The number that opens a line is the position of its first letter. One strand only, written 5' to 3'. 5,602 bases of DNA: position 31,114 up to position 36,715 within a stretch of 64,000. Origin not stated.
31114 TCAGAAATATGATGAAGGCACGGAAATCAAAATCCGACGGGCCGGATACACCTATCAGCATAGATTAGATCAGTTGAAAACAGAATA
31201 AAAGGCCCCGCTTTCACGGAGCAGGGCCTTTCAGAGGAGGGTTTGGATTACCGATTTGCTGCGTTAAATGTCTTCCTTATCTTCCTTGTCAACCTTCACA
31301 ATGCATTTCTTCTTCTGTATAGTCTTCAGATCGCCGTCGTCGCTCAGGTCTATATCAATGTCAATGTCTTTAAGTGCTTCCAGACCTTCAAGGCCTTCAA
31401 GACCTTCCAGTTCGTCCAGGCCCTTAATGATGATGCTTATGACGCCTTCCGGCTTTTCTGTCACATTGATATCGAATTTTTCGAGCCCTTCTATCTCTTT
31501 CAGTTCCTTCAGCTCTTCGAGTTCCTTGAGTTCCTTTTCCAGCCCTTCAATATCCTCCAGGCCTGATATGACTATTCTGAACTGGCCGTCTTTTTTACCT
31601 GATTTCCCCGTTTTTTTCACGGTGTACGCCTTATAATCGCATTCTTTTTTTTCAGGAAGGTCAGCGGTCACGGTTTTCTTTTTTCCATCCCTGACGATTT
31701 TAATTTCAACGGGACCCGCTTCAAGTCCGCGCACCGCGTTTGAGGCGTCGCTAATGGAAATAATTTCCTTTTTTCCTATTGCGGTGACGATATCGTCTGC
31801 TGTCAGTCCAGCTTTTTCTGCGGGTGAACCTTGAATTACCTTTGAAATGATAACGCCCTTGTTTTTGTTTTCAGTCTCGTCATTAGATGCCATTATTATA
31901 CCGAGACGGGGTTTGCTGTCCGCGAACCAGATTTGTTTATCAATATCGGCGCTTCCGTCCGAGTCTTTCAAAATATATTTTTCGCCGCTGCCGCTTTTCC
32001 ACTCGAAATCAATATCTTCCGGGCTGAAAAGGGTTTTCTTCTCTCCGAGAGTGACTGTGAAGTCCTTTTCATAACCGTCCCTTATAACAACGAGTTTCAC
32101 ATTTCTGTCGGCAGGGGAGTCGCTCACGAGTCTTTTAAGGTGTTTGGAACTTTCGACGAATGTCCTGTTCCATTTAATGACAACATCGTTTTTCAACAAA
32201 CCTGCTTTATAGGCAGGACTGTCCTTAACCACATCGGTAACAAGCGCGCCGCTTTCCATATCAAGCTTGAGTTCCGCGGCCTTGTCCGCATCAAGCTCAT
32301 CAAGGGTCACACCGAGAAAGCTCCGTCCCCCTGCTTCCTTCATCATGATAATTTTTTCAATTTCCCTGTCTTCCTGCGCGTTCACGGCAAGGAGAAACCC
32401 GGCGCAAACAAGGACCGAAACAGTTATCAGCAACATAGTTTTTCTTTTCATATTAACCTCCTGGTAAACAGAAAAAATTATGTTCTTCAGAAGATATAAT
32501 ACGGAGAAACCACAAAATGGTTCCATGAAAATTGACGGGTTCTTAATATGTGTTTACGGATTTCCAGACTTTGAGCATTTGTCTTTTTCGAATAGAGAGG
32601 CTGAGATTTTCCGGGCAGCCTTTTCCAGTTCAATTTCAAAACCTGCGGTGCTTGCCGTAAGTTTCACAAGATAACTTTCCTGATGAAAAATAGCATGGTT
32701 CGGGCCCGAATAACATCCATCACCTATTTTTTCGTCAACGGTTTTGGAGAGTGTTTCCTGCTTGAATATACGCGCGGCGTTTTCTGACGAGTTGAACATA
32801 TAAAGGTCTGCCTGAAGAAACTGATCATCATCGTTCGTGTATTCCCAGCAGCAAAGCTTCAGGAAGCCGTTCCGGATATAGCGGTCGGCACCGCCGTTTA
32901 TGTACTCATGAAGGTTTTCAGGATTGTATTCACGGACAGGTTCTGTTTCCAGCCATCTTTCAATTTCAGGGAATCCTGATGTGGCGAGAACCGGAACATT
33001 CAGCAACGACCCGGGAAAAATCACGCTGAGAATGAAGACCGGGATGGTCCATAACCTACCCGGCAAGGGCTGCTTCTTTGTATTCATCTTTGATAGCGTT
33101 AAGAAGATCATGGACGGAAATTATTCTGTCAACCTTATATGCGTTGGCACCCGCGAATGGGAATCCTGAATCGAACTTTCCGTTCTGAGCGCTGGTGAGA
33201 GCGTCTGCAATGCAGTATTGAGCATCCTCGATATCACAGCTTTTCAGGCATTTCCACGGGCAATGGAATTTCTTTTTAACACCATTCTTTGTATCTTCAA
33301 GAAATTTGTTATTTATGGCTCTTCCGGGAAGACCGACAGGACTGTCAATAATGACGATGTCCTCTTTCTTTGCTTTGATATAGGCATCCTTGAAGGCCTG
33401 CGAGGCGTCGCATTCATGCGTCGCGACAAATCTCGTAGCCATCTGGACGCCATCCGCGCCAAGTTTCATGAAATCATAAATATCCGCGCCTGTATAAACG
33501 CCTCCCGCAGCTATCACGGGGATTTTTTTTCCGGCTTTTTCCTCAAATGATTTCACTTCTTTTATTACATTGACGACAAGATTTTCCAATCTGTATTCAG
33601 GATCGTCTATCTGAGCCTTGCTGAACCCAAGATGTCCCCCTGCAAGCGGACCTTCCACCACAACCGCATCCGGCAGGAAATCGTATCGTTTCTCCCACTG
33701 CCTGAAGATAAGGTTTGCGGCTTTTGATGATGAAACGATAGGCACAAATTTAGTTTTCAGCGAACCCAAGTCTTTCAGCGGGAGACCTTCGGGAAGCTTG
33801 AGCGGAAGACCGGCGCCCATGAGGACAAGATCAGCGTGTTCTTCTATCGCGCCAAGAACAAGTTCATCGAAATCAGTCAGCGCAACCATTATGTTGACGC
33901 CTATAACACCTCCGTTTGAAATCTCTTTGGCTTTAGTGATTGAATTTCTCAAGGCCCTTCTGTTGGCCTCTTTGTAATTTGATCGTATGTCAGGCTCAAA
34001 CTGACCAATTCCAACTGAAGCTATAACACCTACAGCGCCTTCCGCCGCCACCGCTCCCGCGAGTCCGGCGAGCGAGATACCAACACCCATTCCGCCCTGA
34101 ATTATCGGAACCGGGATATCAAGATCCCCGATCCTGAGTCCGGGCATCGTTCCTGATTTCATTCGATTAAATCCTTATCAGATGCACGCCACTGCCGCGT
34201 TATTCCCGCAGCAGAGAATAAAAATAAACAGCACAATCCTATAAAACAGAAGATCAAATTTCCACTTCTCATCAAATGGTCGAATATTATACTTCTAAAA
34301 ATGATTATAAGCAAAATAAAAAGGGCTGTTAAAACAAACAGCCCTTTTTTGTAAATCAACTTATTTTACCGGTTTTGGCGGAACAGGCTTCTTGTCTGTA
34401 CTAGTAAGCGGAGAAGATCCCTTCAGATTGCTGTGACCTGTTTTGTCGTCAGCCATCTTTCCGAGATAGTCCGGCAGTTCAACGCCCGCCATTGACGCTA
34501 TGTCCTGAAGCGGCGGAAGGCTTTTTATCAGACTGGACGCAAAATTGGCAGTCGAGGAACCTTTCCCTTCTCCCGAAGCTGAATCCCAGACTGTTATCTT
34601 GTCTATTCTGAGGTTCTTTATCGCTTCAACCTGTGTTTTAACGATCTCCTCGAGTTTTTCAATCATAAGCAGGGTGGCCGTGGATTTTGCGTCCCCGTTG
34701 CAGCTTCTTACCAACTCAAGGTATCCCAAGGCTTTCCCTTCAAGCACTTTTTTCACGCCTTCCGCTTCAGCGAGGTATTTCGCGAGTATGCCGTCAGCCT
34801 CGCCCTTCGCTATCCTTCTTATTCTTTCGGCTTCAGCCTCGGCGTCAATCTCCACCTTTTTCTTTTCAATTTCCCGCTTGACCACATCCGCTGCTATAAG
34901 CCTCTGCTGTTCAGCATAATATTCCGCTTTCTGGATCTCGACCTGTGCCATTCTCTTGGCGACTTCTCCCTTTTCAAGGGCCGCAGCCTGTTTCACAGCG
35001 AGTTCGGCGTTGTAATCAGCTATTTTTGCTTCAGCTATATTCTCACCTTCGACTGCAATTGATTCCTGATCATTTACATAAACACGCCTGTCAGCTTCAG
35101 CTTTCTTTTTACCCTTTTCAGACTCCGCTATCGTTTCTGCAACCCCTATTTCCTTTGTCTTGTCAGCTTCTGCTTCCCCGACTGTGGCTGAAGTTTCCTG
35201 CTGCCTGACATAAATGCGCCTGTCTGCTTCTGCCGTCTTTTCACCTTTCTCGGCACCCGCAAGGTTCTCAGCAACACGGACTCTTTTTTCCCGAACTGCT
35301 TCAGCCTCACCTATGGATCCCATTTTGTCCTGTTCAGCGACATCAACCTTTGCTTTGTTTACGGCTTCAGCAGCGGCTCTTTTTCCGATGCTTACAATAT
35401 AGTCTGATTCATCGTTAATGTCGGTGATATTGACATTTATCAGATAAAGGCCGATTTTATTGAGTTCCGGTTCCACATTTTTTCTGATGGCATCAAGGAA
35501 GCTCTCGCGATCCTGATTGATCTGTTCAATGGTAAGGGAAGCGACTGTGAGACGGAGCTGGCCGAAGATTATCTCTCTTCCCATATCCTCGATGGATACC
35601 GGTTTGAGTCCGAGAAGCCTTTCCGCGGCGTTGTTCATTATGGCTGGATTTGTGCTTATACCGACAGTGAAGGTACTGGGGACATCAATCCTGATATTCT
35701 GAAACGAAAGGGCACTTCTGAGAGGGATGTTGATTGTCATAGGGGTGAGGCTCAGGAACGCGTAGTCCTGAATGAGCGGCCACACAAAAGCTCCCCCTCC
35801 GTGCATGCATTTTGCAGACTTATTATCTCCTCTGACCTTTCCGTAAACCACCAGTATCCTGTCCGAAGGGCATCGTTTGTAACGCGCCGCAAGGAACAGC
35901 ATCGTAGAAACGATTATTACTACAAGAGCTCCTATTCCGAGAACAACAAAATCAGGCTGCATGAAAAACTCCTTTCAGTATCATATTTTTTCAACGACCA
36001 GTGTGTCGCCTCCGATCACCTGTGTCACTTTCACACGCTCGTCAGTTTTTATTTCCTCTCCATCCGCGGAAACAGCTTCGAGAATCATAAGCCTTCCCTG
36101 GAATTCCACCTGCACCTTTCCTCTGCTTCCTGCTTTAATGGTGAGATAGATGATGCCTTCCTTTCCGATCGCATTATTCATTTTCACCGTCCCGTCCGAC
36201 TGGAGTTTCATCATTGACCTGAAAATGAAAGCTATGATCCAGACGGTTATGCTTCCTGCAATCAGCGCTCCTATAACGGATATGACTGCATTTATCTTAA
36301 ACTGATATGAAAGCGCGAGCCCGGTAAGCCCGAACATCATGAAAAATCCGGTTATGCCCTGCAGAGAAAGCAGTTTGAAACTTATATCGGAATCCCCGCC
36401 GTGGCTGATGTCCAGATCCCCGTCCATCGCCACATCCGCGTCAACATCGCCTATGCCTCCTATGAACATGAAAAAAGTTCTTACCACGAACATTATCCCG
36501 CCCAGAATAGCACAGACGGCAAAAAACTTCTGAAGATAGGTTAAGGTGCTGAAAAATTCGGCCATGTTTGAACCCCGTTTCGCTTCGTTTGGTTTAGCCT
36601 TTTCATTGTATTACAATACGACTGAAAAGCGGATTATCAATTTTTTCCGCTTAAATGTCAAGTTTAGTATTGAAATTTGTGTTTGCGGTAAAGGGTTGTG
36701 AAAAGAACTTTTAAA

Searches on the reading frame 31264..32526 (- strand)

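Call 4: search_protein_families(library=pfam, proteins=[window:31264-32526:-])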
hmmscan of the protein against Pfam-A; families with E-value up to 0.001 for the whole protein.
window:31264-32526:- (420 aa): 4 families
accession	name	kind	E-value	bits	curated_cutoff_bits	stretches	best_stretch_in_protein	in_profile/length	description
PF13180.12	PDZ_2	-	5.8e-28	97.4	27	2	70-160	2-80/80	PDZ domain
PF17820.7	PDZ_6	-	2.1e-22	79.1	27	2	226-279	1-54/54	PDZ domain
PF00595.29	PDZ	-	4e-16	59.6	23.2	2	207-262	11-64/81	PDZ domain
PF04495.20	GRASP55_65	-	1.1e-10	42.4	27.7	1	51-154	9-105/138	GRASP55/65 PDZ-like domain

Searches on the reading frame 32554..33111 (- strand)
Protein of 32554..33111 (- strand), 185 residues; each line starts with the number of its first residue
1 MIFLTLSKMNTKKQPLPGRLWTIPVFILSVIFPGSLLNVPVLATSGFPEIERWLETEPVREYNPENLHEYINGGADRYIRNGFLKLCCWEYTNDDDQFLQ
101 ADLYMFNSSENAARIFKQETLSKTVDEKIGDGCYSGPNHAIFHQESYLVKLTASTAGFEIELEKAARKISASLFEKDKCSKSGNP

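Call 60: search_protein_families(library=pfam, proteins=[window:32554-33111:-], max_evalue=0.01)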
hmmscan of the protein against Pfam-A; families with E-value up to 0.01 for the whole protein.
window:32554-33111:- (185 aa): 1 family
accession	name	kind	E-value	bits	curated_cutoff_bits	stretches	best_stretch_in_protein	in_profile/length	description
PF20244.3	DUF6599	-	7.3e-14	52.2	27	1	56-172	7-127/186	Family of unknown function (DUF6599)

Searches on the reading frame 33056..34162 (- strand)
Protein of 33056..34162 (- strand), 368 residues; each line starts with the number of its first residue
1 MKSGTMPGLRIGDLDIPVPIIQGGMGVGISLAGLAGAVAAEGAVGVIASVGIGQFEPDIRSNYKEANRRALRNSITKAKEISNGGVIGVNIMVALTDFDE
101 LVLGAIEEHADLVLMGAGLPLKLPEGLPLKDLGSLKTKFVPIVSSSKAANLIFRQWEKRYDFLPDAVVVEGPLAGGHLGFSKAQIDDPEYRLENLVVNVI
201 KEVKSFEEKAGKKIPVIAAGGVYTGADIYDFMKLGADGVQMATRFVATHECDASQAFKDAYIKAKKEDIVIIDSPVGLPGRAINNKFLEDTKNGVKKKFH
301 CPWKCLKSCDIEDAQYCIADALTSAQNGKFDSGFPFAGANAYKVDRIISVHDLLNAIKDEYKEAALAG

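Call 60: search_protein_families(library=pfam, proteins=[window:33056-34162:-], max_evalue=0.01)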
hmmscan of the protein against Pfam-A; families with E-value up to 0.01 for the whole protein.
window:33056-34162:- (368 aa): 6 families
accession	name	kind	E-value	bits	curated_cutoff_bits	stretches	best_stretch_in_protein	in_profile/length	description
PF03060.21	NMO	-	3e-50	171.9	28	1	15-357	9-328/331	Nitronate monooxygenase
PF01180.27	DHO_dh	-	3e-06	27.1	27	1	200-246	227-273/291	Dihydroorotate dehydrogenase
PF01645.23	Glu_synthase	-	6.6e-05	22.7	20.4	1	196-254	260-316/369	Conserved region in glutamate synthase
PF01070.24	FMN_dh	-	0.00032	20.3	24.9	1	201-247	261-307/350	FMN-dependent dehydrogenase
PF00478.31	IMPDH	-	0.0011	18.5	25.6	1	201-257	197-251/345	IMP dehydrogenase / GMP reductase domain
PF13458.12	Peripla_BP_6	-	0.0054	16.9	31.7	0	196-267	203-271/343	Periplasmic binding protein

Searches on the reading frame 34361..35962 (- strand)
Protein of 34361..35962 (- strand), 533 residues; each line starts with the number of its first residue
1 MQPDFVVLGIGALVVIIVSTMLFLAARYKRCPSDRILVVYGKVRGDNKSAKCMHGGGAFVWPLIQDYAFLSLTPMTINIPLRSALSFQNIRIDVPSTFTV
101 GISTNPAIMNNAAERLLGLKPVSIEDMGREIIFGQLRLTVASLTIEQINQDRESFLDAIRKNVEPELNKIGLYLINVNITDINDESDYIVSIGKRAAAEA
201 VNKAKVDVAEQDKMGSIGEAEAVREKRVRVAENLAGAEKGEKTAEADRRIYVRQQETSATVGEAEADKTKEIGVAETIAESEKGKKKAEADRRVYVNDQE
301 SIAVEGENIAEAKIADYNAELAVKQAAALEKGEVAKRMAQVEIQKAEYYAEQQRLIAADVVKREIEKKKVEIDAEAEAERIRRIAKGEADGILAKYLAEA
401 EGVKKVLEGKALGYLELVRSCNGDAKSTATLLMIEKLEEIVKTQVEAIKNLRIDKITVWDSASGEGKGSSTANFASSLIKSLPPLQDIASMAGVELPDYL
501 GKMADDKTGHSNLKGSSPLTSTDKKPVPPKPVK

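Call 55: search_protein_families(library=ncbifam, proteins=[window:34361-35962:-])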
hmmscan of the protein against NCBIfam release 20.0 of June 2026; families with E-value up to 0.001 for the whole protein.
window:34361-35962:- (533 aa): 1 family
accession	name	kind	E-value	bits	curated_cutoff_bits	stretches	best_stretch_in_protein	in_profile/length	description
NF058507.1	FlotScfldFlot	equivalog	6.1e-39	134.4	700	1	13-501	6-473/477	flotillin lipid rafts scaffold protein FloT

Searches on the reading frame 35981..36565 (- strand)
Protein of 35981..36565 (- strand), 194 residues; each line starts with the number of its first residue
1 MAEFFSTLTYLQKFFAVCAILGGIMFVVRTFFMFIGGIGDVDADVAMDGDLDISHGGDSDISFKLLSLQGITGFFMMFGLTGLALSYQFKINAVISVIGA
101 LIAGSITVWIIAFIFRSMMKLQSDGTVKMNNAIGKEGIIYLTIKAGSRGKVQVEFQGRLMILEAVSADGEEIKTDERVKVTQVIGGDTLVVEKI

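Call 60: search_protein_families(library=pfam, proteins=[window:35981-36565:-], max_evalue=0.01)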
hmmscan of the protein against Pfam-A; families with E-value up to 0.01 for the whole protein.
window:35981-36565:- (194 aa): 1 family
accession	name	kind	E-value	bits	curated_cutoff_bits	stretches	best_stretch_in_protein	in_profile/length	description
PF01957.25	NfeD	-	0.0062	17.2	29.1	0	132-193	4-57/57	NfeD-like C-terminal, partner-binding domain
